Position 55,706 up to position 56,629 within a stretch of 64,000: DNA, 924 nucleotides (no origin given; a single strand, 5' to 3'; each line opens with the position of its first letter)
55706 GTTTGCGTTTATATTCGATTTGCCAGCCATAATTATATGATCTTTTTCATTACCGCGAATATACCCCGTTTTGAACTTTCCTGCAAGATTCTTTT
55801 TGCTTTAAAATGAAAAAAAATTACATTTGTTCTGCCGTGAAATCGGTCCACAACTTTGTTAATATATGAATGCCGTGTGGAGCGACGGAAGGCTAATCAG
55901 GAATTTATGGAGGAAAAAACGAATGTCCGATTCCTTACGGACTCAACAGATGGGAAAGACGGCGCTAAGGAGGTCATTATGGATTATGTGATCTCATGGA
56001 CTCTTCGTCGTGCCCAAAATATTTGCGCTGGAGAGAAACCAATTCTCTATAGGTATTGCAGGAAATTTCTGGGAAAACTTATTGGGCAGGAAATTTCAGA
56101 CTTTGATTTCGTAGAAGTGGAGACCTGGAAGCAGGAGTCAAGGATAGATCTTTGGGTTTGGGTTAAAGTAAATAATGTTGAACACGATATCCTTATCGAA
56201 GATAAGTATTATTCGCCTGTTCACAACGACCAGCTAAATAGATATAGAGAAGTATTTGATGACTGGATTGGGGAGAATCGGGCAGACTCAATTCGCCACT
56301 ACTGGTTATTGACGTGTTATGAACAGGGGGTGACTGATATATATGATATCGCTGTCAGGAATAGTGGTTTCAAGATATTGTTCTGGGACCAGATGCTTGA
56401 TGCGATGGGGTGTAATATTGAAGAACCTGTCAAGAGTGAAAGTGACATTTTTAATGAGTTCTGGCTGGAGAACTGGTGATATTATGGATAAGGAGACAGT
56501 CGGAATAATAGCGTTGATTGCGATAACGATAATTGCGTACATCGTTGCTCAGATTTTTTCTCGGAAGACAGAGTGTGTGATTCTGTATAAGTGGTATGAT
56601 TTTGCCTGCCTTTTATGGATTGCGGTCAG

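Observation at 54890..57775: Low-GC ~2.9 kb island between a WYL regulator gene and recG encodes a KilA-N protein, a PD-(D/E)xK-motif nuclease, a 4-5-TM protein and an unknown protein: candidate undescribed defence or abortive-infection-like module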

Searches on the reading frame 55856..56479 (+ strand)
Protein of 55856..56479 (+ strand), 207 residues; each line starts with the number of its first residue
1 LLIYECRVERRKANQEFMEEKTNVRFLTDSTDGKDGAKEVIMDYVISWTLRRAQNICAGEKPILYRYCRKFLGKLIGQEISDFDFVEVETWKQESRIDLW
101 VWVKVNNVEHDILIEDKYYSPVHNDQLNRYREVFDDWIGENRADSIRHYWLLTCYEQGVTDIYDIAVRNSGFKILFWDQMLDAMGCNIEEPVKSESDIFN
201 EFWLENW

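Call 3: search_protein_families(library=pfam, proteins=[window:55856-56479:+], max_evalue=1)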
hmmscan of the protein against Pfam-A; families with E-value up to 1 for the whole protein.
window:55856-56479:+ (207 aa): 1 family
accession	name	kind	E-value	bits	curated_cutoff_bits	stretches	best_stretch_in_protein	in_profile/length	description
PF14281.12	PDDEXK_4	-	3.8e-05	24.2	22.3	1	80-156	60-132/183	PD-(D/E)XK nuclease superfamily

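Call 4: search_protein_families(library=padloc, proteins=[window:55856-56479:+], max_evalue=1)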
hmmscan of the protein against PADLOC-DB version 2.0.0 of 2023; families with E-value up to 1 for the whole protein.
window:55856-56479:+ (207 aa): 5 families
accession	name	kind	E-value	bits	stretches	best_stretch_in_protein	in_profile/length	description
PDLC04972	PDC-S26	-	3.9e-05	21.2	1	79-135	87-141/397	-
PDLC04971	PDC-S26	-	0.00025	18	1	80-138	97-156/415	-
PDLC04983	PDC-S26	-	0.00054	17.5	1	71-136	75-139/413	-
PDLC04977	PDC-S26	-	0.00059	17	1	79-134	88-141/400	-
PDLC04980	PDC-S26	-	0.012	13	1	92-133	103-141/389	-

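Call 5: search_protein_families(library=ncbifam, proteins=[window:55856-56479:+], max_evalue=1)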
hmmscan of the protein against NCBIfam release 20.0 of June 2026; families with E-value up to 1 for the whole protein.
window:55856-56479:+ (207 aa): 0 families

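Call 6: search_protein_families(library=phrogs, proteins=[window:55856-56479:+], max_evalue=1)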
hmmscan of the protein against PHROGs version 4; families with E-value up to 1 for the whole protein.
window:55856-56479:+ (207 aa): 2 families
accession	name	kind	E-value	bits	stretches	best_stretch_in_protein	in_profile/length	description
phrog_5676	-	unknown function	0.083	13.9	0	154-181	24-51/81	-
phrog_15125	-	unknown function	0.19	12.4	1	57-92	22-57/155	-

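Call 12: find_encoding_contigs(protein=window:55907-56479:+, flank=10000, max_places=10)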
Protein window:55907-56479:+ (190 aa): no gene with exactly this product is on record in the collection.

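Call 14: find_homologous_proteins(query=window:55907-56479:+)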
Query window:55907-56479:+ (190 aa): 78 proteins with E <= 0.001 among 116 candidates.
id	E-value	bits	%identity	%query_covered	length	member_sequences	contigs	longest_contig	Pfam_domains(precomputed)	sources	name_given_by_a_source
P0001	2.0e-127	441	100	100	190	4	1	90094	-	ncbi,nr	ncbi:MAG: PD-(D/E)XK nuclease family protein [Bacteroidales bacterium]|nr:PD-(D/E)XK nuclease family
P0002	2.0e-84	301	70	98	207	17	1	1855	-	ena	-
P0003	3.4e-80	287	69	97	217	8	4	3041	-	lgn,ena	-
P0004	6.3e-80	286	69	97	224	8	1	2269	-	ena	-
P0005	8.9e-80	285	68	97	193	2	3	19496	PF14281.13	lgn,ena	-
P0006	1.4e-79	285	66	98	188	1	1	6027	-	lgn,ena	-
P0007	3.4e-77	277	66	98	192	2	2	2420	-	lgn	-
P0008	1.1e-75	272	65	97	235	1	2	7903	-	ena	-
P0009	1.6e-74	268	65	97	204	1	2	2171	PF14281.13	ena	-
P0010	2.0e-74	268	66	98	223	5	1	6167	PF14281.13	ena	-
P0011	1.9e-73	265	64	97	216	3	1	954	-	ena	-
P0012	5.0e-73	263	64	98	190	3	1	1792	PF14281.13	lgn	-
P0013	3.7e-72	261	66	94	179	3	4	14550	-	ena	-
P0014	1.3e-71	259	63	97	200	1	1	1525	PF14281.13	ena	-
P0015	2.7e-69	251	63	96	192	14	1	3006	-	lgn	-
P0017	1.3e-61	226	58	94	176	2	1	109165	-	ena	-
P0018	5.0e-57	211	58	98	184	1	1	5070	PF14281.13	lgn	-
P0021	6.1e-53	198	54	97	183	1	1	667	PF14281.13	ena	-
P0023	6.4e-50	188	51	97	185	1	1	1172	PF14281.13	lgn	-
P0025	1.6e-49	187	52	97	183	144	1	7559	PF14281.13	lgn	-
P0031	8.5e-36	142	41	97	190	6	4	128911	-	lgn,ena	-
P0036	4.2e-34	136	42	96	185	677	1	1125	PF14281.13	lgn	-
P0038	7.4e-34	136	42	95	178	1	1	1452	PF14281.13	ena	-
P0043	2.9e-32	130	41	96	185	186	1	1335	PF14281.13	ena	-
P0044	3.9e-32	130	42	95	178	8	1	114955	PF14281.13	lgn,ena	-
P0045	8.5e-32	129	42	95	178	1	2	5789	PF14281.13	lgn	-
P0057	2.6e-28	117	39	97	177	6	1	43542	PF14281.13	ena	-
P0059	1.4e-27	115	38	100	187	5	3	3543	PF14281.13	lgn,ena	-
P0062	3.1e-26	111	35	100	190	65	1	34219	PF14281.13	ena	-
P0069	6.3e-25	106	49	57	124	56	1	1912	PF14281.13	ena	-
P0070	1.6e-24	105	42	99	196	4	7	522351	-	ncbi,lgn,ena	-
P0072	2.0e-23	101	48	55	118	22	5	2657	PF14281.13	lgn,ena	-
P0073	9.1e-23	99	40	96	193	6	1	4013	PF14281.13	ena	-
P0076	6.0e-21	93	36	96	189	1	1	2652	PF14281.13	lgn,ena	-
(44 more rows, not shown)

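Call 18: find_encoding_contigs(protein=P0017, flank=7000, max_places=3)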
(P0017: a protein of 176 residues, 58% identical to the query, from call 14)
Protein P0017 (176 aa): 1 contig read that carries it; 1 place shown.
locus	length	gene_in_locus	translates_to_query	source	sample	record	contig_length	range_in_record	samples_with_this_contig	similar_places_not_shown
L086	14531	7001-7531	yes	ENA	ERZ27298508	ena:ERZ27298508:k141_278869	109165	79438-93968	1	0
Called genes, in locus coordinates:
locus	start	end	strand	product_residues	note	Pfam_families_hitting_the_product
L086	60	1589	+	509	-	-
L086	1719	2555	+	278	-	PF04383:KilA-N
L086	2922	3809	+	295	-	PF00528:BPD_transp_1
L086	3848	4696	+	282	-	PF00528:BPD_transp_1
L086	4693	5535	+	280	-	PF02463:SMC_N (faint), PF00005:ABC_tran, PF13304:AAA_21 (faint)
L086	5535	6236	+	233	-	PF01177:Asp_Glu_race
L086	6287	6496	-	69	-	-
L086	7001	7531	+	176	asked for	-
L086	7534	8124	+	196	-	-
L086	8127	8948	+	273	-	-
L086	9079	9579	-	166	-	PF19666:DUF6169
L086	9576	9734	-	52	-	-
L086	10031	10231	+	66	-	-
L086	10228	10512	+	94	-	PF15738:YafQ_toxin, PF05016:ParE_toxin (weak)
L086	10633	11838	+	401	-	PF02540:NAD_synthase (faint), PF03054:tRNA_Me_trans, PF20259:tRNA_Me_trans_M, PF20258:tRNA_Me_trans_C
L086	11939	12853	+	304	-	PF02445:NadA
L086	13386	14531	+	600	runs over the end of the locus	-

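Call 19: find_encoding_contigs(protein=P0005, flank=7000, max_places=3)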
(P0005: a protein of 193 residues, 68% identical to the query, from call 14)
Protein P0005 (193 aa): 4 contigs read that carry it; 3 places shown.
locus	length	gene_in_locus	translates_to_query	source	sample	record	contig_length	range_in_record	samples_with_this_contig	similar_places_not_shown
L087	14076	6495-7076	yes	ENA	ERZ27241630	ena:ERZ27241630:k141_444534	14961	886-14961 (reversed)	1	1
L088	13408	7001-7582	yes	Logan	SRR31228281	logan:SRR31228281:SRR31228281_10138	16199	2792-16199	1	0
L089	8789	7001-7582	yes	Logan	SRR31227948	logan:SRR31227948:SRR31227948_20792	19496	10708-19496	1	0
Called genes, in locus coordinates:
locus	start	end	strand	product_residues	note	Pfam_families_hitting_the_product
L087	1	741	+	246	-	?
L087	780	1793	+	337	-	PF10117:McrBC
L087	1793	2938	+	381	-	-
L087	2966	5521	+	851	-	PF13087:AAA_12 (faint), PF00580:UvrD-helicase, PF13245:AAA_19, PF00580:UvrD-helicase, PF13361:UvrD_C, PF13538:UvrD_C_2 (faint)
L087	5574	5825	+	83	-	-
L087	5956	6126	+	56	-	PF07432:Hc1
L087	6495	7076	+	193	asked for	PF14281:PDDEXK_4 (weak)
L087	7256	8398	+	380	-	PF02368:Big_2, PF16656:Pur_ac_phosph_N (faint), PF26918:Ig_Eae (weak), PF22359:Big-like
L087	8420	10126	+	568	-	PF02368:Big_2, PF22359:Big-like (faint), PF26182:Ig_NUP210_5th (faint), PF26918:Ig_Eae, PF02368:Big_2, PF26918:Ig_Eae (weak), PF02368:Big_2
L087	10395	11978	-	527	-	PF03050:DDE_Tnp_IS66, PF13817:DDE_Tnp_IS66_C (weak)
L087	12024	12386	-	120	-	PF05717:TnpB_IS66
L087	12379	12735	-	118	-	-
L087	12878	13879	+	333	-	-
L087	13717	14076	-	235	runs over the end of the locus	-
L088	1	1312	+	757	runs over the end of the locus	PF28530:DUF8426, PF01878:EVE, PF20720:nSTAND3 (weak), PF07728:AAA_5, PF28529:McrB_lid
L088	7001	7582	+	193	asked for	PF14281:PDDEXK_4 (weak)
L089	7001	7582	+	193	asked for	PF14281:PDDEXK_4 (weak)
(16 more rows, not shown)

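Call 20: find_encoding_contigs(protein=P0031, flank=7000, max_places=3)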
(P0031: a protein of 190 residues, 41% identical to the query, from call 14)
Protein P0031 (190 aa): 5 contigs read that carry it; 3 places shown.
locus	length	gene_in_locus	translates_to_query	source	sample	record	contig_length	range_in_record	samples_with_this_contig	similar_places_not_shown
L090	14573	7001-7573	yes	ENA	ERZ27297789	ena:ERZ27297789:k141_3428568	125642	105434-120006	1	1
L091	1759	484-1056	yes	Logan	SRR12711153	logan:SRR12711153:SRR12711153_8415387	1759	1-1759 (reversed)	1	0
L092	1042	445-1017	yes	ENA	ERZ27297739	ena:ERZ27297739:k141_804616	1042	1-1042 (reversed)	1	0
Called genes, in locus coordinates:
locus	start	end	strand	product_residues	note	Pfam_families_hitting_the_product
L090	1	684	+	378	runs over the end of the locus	PF01073:3Beta_HSD, PF01370:Epimerase, PF02719:Polysacc_synt_2, PF04321:RmlD_sub_bind, PF16363:GDP_Man_Dehyd, PF07993:NAD_binding_4, PF16363:GDP_Man_Dehyd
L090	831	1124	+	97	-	-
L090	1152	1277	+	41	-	-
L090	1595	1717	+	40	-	-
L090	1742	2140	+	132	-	-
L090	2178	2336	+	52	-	-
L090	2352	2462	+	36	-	-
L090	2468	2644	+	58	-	-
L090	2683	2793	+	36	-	-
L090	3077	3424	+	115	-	PF06803:DUF1232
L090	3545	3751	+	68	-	-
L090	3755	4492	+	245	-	-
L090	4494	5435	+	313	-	PF12873:DUF3825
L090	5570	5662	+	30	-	-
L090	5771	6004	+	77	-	-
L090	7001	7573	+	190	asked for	-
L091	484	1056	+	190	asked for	-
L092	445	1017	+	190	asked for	-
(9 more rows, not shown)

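Call 21: find_encoding_contigs(protein=P0070, flank=7000, max_places=3)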
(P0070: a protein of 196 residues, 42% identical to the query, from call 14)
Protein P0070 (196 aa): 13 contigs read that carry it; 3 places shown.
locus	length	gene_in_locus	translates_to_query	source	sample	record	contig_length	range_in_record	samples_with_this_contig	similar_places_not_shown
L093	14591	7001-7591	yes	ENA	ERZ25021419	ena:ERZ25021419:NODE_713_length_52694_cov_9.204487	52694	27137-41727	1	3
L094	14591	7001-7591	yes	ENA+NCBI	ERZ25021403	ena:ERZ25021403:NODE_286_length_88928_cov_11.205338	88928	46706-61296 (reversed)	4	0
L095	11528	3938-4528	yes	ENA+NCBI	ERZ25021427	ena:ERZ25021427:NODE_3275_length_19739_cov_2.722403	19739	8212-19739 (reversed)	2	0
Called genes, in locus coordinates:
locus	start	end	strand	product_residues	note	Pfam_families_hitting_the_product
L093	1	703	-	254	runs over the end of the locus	PF00696:AA_kinase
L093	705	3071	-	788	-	PF21544:PorZ_N_b_propeller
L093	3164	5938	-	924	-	PF02156:Glyco_hydro_26, PF16990:CBM_35, PF02156:Glyco_hydro_26, PF18962:Por_Secre_tail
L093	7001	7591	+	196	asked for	-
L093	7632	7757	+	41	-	-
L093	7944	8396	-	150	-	PF04892:VanZ-LLP1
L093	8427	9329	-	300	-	PF00702:Hydrolase (faint), PF08282:Hydrolase_3, PF12710:HAD (faint), PF05116:S6PP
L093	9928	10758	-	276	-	PF01177:Asp_Glu_race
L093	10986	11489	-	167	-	PF03938:OmpH, PF08269:dCache_2 (weak)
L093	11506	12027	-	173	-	PF03938:OmpH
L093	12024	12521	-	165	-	PF03938:OmpH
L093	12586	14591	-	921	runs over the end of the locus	PF08479:POTRA_2 (faint), PF07244:POTRA, PF01103:Omp85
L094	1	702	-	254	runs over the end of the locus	PF00696:AA_kinase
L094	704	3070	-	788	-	PF21544:PorZ_N_b_propeller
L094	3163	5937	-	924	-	PF02156:Glyco_hydro_26, PF16990:CBM_35, PF02156:Glyco_hydro_26, PF18962:Por_Secre_tail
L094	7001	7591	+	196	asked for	-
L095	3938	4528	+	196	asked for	-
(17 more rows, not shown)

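Call 29: find_related_loci(query=A1, collection=metagenome_contigs, flank=6000)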
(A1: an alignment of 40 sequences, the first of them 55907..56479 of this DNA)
Query A1 (190 aa) in metagenome_contigs; peptide patterns used: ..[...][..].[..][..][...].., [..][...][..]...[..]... (x = any residue, [..] = any of these).
214 stretches matched a pattern; 150 encode a relative of the query (tblastn E <= 1e-3); the best 80 are kept; 80 distinct loci.
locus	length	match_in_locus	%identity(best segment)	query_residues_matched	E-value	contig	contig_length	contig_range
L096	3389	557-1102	64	6-188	2e-72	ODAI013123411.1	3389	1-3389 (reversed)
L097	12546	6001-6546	53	6-190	3e-55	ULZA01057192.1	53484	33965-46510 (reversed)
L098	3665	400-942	52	7-190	2e-53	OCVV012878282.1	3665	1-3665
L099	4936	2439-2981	52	7-190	8e-53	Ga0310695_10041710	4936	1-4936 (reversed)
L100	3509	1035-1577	52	7-190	8e-53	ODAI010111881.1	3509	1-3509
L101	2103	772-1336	63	3-190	4e-68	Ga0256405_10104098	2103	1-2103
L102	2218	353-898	46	4-190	1e-43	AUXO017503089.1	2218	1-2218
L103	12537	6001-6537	42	9-190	2e-39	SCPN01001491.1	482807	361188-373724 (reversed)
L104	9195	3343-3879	42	9-190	2e-39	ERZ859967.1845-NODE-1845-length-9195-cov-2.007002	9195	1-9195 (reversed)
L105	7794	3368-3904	41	9-190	4e-39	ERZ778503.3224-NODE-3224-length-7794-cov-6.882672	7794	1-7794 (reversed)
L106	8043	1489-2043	43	7-187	6e-39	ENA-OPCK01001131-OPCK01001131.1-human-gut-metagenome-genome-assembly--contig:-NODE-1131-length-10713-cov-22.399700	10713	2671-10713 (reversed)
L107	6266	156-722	43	3-187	1e-38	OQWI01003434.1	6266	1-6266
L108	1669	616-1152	41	9-190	3e-39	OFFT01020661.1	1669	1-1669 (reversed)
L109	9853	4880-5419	42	7-190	1e-38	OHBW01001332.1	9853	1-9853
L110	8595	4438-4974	42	9-190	4e-38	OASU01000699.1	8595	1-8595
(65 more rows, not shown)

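Call 37: predict_structure(alignment_id=A1)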
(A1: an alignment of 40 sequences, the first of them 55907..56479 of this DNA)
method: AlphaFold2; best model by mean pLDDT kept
length: 190 residues; sequences in the alignment: 40
mean_pLDDT: 90.2   pTM: 0.88
mean pLDDT of the five models: 90.2, 88.9, 88.8, 88.1, 88.0
residues with pLDDT >= 90: 137; 70-90: 32; 50-70: 18; < 50: 3
segments of 3 or more residues with pLDDT < 50: 1-3
pLDDT, mean of each block of 10 residues (from residue 1): 53 62 90 98 97 98 97 90 97 97 91 96 97 95 89 95 94 90 86
secondary structure, 60 per line:
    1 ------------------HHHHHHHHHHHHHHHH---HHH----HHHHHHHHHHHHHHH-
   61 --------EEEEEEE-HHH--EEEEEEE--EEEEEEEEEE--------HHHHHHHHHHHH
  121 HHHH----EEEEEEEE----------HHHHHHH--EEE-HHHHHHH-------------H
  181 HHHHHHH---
elements in order: H19-34 H45-59 E69-75 E82-88 E91-100 H109-124 E129-136 H147-153 E156-158 H160-166 H180-187

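Call 41: fold_search(model_id=the predicted structure, library=pdb)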
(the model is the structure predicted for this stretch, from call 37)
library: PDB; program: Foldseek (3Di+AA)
matches with E <= 10: 915; with E <= 0.001: 0
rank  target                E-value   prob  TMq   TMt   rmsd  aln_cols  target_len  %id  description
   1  9u49_A                2.2e-02  0.75  0.28  0.17   7.9       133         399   11  crystal structure of Cdn1 in complex with cA4 (released 2026-02-04)
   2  1wtd_B                2.2e-02  0.51  0.32  0.25  15.5       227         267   10  Crystal structure of type II restrcition endonuclease, EcoO109I DNA-free form (released 2004-12-14)
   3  2inb                  2.3e-02  0.69  0.25  0.33   7.0       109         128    8  Crystal structure of an XisH family protein (ZP_00107633.1) from Nostoc punctiforme PCC 73102 at 1.60 A resolution (released 2006-10-24)
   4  1xmx                  2.5e-02  0.89  0.35  0.20   6.8       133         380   16  Crystal structure of protein VC1899 from Vibrio cholerae (released 2004-11-16)
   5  9bgk_F                3.2e-02  0.54  0.27  0.06  10.1       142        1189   15  Structure of V.cholera DdmDE (2D:1E) in complex with DNA (released 2024-10-23)
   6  8dgf_A                3.6e-02  0.23  0.20  0.05  11.1       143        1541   13  Avs4 bound to phage PhiV-1 portal (released 2022-08-03)
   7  2okf_A                3.8e-02  0.57  0.26  0.33   7.0       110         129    8  CRYSTAL STRUCTURE OF A FDXN ELEMENT EXCISION CONTROLLING FACTOR PROTEIN (AVA_3312) FROM ANABAENA VARIABILIS AT 1.60 A  (released 2007-01-30)
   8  2fok_A                4.3e-02  0.66  0.33  0.14   9.3       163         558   10  STRUCTURE OF RESTRICTION ENDONUCLEASE FOKI (released 1998-06-17)
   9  6xl1_A                5.5e-02  0.51  0.26  0.15   8.3       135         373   13  crystal structure of cA4-activated Card1(D294N) (released 2020-12-30)
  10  8em1_A                5.8e-02  0.57  0.28  0.13   8.3       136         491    7  Type IIS Restriction Endonuclease PaqCI, DNA Unbound (released 2023-03-22)
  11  7esz_C                6.2e-02  0.25  0.21  0.08  14.7       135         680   12  Crystal structure of the complex formed by Wolbachia cytoplasmic incompatibility factors CinA and CinB with Mn2+ from  (released 2021-11-10)
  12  8pge                  7.4e-02  0.33  0.21  0.18   9.4       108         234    8  Crystal structure of the metallo-beta-lactamase VIM1 with 2936 (released 2024-07-10)
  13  1wtd_A                7.9e-02  0.33  0.32  0.26  14.4       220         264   10  Crystal structure of type II restrcition endonuclease, EcoO109I DNA-free form (released 2004-12-14)
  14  4f0p_B                8.4e-02  0.47  0.31  0.16  12.2       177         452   11  MspJI Restriction Endonuclease - P31 Form (released 2012-08-08)
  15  7afy                  8.4e-02  0.30  0.21  0.18   9.4       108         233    8  Crystal structure of the metallo-beta-lactamase VIM1 with 1306 (released 2021-10-06)
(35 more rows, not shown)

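Call 54: find_related_loci(query=A1, collection=viral_contigs, flank=5000)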
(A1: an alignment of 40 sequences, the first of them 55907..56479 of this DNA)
Query A1 (190 aa) in viral_contigs; peptide patterns used: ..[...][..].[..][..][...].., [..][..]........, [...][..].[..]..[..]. (x = any residue, [..] = any of these).
120 stretches matched a pattern; 15 encode a relative of the query (tblastn E <= 1e-3); 15 distinct loci.
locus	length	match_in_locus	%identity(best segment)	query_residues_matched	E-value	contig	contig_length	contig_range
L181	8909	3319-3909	41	1-190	2e-35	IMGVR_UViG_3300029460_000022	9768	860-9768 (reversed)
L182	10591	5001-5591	41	1-190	1e-34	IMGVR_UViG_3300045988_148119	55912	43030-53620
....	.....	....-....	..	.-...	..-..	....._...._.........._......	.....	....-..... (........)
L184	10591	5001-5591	41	1-190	2e-34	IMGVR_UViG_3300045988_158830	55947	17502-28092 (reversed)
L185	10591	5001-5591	41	1-190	2e-34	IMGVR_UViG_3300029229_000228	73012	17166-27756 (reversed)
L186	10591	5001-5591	41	1-190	2e-34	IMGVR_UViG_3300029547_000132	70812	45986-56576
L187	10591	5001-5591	41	1-190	2e-34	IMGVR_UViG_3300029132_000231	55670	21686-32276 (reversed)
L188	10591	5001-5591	41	1-190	5e-34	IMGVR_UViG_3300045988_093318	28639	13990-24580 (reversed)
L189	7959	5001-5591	41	1-190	4e-34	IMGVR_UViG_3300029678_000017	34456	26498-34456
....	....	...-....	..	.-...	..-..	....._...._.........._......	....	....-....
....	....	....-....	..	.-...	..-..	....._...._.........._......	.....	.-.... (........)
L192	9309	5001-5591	41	1-190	4e-34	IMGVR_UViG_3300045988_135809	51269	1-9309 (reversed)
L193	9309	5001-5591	41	1-190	4e-34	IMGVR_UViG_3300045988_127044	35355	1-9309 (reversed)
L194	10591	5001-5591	41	1-190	2e-34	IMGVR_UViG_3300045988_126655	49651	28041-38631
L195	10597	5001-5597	39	1-190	2e-31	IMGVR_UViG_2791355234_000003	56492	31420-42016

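Call 55: search_dna_similar(query=window:55907-56479:+, collection=phages, mode=protein, max_evalue=0.001, max_rows=15)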
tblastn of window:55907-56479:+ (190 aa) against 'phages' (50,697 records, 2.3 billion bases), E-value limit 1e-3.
No match.
